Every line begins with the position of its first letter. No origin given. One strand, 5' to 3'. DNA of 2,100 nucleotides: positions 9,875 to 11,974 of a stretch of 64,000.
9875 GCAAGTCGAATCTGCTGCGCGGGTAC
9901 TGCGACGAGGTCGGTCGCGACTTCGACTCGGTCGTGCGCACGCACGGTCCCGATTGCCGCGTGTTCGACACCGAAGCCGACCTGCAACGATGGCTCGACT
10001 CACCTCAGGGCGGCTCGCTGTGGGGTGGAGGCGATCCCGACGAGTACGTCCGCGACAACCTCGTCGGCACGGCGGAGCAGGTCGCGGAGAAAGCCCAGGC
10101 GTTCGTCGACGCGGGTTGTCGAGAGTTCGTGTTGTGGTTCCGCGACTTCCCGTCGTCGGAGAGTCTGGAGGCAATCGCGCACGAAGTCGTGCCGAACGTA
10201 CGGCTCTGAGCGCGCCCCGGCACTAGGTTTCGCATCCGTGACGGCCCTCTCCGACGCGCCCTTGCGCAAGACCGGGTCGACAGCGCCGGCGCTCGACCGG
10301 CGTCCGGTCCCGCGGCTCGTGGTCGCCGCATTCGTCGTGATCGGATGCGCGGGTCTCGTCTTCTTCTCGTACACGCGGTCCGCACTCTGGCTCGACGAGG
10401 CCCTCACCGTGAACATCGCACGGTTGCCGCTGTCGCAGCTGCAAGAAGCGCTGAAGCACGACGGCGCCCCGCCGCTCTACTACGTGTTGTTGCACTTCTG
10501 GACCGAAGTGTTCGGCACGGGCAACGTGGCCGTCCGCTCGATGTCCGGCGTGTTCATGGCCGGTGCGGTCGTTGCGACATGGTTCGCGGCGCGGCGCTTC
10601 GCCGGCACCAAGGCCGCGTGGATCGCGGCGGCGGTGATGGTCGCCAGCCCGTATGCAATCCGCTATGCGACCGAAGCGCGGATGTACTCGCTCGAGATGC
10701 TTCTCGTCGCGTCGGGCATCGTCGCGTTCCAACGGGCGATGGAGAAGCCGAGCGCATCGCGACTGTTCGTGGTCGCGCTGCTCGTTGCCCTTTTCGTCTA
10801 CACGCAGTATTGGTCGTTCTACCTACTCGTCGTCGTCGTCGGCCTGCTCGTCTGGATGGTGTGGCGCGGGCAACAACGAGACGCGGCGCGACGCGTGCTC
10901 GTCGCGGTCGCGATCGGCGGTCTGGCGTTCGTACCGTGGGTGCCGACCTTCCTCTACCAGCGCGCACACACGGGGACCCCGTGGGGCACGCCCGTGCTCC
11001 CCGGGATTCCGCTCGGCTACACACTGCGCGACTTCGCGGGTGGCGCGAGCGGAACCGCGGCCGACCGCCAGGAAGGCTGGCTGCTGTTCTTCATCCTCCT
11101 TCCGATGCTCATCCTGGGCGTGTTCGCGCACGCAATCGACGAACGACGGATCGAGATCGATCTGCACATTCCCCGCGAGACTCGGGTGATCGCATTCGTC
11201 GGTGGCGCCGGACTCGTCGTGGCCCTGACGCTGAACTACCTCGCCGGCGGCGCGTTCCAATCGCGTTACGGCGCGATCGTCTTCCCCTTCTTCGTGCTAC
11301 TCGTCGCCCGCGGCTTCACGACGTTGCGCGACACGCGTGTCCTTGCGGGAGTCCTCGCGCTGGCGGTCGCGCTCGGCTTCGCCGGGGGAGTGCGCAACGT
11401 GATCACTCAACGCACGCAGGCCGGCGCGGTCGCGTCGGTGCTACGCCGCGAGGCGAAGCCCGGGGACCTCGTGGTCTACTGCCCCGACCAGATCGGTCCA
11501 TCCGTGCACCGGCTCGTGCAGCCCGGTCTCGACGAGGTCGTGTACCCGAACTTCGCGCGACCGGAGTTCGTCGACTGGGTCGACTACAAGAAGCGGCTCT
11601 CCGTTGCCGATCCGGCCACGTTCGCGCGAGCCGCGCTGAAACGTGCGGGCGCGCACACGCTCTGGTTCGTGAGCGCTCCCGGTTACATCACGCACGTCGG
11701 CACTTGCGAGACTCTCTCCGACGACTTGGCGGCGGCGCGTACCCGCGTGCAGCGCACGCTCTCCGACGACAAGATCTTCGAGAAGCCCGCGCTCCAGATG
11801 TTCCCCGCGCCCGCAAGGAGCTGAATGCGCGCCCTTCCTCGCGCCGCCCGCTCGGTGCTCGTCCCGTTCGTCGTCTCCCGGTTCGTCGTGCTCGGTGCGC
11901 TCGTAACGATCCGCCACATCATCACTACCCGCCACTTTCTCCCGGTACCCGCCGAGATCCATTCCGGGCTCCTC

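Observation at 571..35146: Six intergenic copies of a 16-bp palindrome, CTGAC-N6-GTCAG: a candidate regulon with no assigned regulator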

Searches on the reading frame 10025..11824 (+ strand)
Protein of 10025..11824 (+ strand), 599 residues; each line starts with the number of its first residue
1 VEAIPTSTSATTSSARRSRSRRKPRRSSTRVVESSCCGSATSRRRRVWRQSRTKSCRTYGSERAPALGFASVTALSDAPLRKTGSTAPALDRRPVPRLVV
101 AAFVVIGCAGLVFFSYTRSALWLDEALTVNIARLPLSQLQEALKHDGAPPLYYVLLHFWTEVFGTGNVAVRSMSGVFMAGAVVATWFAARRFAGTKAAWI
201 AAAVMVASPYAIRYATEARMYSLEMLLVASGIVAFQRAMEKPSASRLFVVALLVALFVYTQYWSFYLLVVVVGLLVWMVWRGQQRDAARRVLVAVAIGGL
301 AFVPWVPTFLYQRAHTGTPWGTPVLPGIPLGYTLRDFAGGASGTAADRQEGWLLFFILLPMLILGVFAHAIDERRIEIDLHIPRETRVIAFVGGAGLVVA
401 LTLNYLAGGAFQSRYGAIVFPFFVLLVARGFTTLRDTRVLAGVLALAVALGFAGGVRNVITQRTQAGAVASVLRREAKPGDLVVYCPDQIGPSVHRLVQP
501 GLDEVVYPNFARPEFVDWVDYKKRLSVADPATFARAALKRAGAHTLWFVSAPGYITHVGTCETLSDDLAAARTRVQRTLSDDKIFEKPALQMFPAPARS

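Call 8: search_protein_families(library=pfam, proteins=[window:10025-11824:+])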
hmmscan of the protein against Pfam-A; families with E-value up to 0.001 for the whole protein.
window:10025-11824:+ (599 aa): 2 families
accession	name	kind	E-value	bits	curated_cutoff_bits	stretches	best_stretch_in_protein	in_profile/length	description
PF13231.12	PMT_2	-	3.4e-11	44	26.1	1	149-306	3-158/160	Dolichyl-phosphate-mannose-protein mannosyltransferase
PF03901.23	Glyco_transf_22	-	0.00049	19.8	23.8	1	164-299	77-215/414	Alg9-like mannosyltransferase family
